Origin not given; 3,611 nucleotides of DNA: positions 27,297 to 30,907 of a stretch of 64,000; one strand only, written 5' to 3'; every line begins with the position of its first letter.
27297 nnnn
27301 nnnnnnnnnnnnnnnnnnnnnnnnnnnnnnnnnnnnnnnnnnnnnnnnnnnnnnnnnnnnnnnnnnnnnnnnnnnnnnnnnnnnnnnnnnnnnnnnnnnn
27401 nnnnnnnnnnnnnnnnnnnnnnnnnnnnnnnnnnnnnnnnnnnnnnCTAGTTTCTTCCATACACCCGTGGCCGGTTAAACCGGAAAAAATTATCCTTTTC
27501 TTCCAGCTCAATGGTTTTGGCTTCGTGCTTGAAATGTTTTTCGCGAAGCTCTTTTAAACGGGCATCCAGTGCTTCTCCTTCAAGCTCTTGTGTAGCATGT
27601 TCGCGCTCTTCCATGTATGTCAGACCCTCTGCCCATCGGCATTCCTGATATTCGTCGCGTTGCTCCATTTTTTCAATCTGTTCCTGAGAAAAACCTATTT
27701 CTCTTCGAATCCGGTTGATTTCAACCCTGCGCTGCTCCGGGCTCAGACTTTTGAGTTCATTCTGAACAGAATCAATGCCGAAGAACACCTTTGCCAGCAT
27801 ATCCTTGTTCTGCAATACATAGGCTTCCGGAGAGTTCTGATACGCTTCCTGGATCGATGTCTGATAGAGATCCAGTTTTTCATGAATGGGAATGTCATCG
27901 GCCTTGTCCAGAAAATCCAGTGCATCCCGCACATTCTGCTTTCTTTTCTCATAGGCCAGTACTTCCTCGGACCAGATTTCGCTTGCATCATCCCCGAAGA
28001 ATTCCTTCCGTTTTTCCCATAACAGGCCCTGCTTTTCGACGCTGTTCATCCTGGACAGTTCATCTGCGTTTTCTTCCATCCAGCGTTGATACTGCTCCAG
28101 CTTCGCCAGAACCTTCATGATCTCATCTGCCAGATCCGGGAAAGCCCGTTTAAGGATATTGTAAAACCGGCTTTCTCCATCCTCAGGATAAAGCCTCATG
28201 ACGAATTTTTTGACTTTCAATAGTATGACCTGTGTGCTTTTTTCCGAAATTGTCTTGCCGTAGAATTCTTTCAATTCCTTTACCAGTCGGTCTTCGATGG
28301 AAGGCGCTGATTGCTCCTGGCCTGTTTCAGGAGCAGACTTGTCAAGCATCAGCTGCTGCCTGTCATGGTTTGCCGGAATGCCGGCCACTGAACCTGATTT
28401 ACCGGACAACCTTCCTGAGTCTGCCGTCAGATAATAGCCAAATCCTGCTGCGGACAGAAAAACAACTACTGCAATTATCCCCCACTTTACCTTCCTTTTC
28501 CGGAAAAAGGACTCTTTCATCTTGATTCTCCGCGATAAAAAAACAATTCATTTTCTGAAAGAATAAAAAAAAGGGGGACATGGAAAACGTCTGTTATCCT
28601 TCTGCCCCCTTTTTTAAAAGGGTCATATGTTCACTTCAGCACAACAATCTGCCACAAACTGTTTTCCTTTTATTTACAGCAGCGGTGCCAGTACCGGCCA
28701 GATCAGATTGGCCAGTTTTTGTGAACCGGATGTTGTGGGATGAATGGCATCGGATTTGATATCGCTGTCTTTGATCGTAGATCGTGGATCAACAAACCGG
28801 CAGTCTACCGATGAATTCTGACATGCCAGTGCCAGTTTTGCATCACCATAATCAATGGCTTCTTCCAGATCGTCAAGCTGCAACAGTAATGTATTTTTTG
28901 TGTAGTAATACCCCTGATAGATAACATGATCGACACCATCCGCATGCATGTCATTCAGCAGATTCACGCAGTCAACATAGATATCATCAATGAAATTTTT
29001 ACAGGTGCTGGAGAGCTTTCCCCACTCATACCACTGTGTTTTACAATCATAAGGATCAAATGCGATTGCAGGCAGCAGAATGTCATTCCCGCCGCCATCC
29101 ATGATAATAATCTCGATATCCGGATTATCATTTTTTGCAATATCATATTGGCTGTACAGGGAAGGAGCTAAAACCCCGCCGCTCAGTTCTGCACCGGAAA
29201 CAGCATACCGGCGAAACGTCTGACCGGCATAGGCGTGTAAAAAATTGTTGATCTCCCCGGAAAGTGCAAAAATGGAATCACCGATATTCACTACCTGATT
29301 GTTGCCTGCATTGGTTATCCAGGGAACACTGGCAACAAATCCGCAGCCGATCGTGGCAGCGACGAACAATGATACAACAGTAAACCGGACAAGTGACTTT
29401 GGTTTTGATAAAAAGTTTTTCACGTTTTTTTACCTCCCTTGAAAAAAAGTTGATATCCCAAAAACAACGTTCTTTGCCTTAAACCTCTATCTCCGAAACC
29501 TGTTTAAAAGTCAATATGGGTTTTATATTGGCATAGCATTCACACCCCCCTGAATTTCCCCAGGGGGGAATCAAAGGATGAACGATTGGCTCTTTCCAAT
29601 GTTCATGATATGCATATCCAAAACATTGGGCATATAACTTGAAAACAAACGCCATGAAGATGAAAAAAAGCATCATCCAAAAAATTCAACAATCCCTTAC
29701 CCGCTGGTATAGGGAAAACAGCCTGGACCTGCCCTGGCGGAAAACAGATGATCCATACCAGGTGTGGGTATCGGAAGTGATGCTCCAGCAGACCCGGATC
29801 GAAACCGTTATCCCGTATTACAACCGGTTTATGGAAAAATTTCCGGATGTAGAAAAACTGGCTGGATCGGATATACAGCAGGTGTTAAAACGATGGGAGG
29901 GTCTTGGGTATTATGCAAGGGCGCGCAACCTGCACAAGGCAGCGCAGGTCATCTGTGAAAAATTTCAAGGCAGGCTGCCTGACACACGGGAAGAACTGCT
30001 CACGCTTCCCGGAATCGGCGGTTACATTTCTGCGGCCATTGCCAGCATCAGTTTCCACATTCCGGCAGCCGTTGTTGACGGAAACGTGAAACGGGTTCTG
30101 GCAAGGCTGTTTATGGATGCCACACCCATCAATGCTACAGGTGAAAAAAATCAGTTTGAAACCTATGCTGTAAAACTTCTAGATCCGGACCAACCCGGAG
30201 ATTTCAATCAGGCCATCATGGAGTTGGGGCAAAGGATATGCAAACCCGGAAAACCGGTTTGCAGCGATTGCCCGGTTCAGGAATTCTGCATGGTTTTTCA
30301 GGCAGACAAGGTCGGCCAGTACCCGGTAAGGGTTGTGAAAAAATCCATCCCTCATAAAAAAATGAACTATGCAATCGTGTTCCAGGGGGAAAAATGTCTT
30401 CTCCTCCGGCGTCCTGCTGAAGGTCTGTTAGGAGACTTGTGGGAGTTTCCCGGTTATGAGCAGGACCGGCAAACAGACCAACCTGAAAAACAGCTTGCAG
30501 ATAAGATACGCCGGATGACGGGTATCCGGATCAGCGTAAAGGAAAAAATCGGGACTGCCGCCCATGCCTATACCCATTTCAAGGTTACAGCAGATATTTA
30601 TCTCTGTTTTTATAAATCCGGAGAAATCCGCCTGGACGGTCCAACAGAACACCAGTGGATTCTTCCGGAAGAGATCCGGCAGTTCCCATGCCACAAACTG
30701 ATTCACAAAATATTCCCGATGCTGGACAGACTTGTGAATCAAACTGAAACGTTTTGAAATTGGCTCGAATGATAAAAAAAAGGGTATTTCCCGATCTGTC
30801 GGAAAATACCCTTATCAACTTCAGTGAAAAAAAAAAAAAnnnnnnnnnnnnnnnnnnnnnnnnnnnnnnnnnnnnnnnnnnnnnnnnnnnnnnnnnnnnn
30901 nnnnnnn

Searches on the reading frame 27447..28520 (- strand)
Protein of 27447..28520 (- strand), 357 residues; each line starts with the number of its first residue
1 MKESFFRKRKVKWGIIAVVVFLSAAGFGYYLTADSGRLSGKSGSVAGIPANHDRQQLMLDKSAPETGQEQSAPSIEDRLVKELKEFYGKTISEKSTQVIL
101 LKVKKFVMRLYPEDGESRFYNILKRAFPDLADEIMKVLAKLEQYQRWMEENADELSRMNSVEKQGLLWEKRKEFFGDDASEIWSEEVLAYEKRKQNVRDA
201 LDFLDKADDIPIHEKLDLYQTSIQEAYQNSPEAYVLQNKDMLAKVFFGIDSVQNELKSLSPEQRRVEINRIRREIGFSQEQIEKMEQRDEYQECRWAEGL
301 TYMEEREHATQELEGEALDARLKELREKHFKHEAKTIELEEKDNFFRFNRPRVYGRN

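Call 12: search_protein_families(library=pfam, proteins=[window:27447-28520:-], max_evalue=0.01)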
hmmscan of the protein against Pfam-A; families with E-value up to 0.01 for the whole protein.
window:27447-28520:- (357 aa): 0 families

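Call 16: find_encoding_contigs(protein=window:27447-28520:-, flank=10000, max_places=10)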
Protein window:27447-28520:- (357 aa): 1 contig read that carries it; 1 place shown.
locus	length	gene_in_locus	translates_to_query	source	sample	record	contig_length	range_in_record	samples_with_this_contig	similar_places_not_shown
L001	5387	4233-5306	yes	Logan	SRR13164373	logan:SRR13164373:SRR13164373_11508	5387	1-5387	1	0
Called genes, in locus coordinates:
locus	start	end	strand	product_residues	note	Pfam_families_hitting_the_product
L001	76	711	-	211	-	PF02223:Thymidylate_kin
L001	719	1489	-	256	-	PF01975:SurE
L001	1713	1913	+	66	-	PF00313:CSD, PF08206:OB_RNB (weak)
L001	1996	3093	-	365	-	PF00730:HhH-GPD, PF00633:HHH (faint), PF14815:NUDIX_4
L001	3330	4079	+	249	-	-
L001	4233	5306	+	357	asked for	-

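Call 29: find_homologous_proteins(query=window:27447-28520:-, max_evalue=1e-10)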
Query window:27447-28520:- (357 aa): 106 proteins with E <= 1e-10 among 4089 candidates.
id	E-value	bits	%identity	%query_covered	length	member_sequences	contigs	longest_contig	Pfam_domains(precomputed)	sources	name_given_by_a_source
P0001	1.4e-230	782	100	100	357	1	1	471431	-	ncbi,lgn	-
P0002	4.3e-214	728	93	100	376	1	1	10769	-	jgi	jgi:hypothetical protein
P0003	4.2e-210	715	92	100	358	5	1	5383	-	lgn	-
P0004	2.2e-164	565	75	98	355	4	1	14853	-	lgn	-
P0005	8.0e-162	556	76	96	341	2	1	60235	-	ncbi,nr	ncbi:MAG: hypothetical protein C4522_20140 [Desulfobacteraceae bacterium]|nr:MAG: hypothetical prote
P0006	1.9e-152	525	89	76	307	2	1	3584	-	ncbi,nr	ncbi:MAG: hypothetical protein EHJ94_02010 [Deltaproteobacteria bacterium]|nr:MAG: hypothetical prot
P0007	6.7e-136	471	65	96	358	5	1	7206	-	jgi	jgi:hypothetical protein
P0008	5.4e-132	458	62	96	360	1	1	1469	-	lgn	-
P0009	1.4e-129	450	59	100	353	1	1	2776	-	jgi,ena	-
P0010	1.9e-128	446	61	96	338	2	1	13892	-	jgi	-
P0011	8.6e-122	425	57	100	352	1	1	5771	-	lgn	-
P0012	4.8e-120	419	55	99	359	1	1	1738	-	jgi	-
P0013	1.3e-119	417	56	100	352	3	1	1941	-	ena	-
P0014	6.8e-119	415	55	100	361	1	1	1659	-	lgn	-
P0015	8.0e-118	412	56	100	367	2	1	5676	-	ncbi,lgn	-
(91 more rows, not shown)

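Call 30: find_encoding_contigs(protein=P0002, flank=6000, max_places=3)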
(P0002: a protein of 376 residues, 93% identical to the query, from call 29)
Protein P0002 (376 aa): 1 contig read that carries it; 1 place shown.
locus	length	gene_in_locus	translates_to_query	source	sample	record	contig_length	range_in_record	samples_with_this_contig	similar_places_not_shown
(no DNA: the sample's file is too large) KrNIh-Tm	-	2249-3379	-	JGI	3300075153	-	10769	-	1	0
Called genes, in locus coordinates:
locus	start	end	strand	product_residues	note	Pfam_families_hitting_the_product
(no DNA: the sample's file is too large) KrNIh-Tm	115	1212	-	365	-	PF00730:HhH-GPD, PF14815:NUDIX_4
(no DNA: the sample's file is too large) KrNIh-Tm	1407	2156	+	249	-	-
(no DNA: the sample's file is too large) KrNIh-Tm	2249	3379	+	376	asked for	-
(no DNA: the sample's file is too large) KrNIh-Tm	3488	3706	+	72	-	-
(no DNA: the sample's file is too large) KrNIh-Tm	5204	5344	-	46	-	-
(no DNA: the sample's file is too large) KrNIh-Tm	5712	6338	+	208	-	-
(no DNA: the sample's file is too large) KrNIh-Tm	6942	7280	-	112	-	PF03840:SecG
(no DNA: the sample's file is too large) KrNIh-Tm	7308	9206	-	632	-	PF00515:TPR_1, PF13432:TPR_16, PF00515:TPR_1, PF13181:TPR_8, PF13424:TPR_12, PF13414:TPR_11, PF00515:TPR_1, PF13414:TPR_11, +27 more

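Call 31: find_encoding_contigs(protein=P0005, flank=6000, max_places=3)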
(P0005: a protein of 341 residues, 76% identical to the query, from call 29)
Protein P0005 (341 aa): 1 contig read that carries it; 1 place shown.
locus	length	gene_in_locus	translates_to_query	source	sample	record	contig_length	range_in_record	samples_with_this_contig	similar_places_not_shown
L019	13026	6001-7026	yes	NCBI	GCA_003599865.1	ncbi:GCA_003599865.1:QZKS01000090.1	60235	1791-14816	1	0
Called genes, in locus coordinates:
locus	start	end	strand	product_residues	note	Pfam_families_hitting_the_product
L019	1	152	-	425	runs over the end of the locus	-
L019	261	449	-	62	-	PF12797:Fer4_2 (weak), PF12837:Fer4_6 (weak), PF13237:Fer4_10, PF00037:Fer4 (weak), PF14697:Fer4_21, PF12838:Fer4_7, PF13187:Fer4_9, PF00037:Fer4 (weak), +4 more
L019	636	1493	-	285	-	-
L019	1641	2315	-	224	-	PF02223:Thymidylate_kin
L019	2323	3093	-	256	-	PF01975:SurE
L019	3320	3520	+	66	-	PF00313:CSD, PF08206:OB_RNB (weak)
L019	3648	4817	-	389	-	PF00730:HhH-GPD, PF14815:NUDIX_4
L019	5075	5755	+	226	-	-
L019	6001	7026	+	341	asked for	-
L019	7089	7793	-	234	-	PF00005:ABC_tran, PF13304:AAA_21 (faint)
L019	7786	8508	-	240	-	PF00005:ABC_tran, PF12399:BCA_ABC_TP_C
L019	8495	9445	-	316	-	PF02653:BPD_transp_2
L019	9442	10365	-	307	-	PF02653:BPD_transp_2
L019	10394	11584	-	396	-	PF13433:Peripla_BP_5, PF13458:Peripla_BP_6, PF01094:ANF_receptor, PF13433:Peripla_BP_5 (weak)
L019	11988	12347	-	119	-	PF03840:SecG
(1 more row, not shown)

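Call 32: find_encoding_contigs(protein=P0004, flank=6000, max_places=3)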
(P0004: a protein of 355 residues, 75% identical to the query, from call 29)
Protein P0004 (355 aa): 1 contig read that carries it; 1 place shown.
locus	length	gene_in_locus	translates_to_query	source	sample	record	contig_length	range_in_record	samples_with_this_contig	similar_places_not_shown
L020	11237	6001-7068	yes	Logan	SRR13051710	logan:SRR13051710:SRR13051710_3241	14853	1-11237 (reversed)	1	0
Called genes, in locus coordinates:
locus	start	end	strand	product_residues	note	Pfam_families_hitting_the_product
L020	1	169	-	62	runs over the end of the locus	PF12797:Fer4_2 (weak), PF12837:Fer4_6 (weak), PF13237:Fer4_10, PF00037:Fer4 (weak), PF14697:Fer4_21, PF12838:Fer4_7, PF13187:Fer4_9, PF00037:Fer4 (weak), +4 more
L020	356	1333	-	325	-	-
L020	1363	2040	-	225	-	PF02223:Thymidylate_kin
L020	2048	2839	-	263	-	PF01975:SurE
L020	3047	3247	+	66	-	PF00313:CSD, PF08206:OB_RNB (weak)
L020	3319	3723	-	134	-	PF00293:NUDIX, PF14815:NUDIX_4 (weak)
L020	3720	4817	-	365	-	PF00730:HhH-GPD, PF14815:NUDIX_4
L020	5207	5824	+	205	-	PF13472:Lipase_GDSL_2 (weak)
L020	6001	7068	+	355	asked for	-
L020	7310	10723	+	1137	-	PF00149:Metallophos, PF12850:Metallophos_2 (faint), PF05729:NACHT, PF03781:FGE-sulfatase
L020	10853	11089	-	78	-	-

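Call 72: search_protein_families(library=ncbifam, proteins=[window:27447-28520:-], max_evalue=0.01)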
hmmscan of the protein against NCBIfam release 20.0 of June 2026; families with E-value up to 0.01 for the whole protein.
window:27447-28520:- (357 aa): 0 families

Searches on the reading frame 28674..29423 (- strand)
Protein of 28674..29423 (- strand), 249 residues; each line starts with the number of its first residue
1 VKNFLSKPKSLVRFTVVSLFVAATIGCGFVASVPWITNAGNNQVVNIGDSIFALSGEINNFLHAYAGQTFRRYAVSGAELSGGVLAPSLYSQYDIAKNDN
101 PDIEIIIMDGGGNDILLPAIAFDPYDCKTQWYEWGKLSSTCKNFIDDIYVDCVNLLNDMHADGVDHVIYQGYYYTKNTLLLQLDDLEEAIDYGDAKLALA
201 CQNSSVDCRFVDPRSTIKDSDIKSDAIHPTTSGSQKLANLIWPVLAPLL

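Call 12: search_protein_families(library=pfam, proteins=[window:28674-29423:-], max_evalue=0.01)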
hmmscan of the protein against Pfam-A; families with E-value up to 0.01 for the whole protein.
window:28674-29423:- (249 aa): 2 families
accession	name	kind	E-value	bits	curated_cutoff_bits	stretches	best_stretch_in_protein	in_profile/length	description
PF13472.12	Lipase_GDSL_2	-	3.3e-05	24.9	32.9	1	47-235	2-177/178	GDSL-like Lipase/Acylhydrolase family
PF00657.28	Lipase_GDSL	-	0.00016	22.3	23.6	1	44-241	1-208/208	GDSL-like Lipase/Acylhydrolase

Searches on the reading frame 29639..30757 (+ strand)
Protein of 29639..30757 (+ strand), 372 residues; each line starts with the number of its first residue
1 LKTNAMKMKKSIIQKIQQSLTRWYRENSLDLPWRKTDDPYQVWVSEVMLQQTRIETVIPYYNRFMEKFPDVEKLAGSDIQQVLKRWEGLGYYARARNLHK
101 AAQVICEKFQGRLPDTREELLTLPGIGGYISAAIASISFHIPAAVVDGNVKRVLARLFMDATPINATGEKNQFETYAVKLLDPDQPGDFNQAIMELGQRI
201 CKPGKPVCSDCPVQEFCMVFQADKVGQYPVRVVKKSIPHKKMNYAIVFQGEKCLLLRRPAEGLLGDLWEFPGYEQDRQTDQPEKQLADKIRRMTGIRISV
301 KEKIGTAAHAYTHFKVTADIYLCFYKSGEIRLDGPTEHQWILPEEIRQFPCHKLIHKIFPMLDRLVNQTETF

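Call 12: search_protein_families(library=pfam, proteins=[window:29639-30757:+], max_evalue=0.01)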
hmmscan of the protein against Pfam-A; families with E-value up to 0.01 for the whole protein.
window:29639-30757:+ (372 aa): 4 families
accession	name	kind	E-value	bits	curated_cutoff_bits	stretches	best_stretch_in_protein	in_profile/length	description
PF00730.31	HhH-GPD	-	9.3e-21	74.6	26.2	1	44-160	1-89/108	HhH-GPD superfamily base excision DNA repair protein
PF14815.12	NUDIX_4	-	5.6e-20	71.7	35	1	244-359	2-111/113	NUDIX domain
PF00633.29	HHH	-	1.8e-05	24.8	24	1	108-136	1-29/30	Helix-hairpin-helix motif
PF10576.14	EndIII_4Fe-2S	-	0.0022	18.7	20.5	1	201-217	1-17/17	Iron-sulfur binding domain of endonuclease III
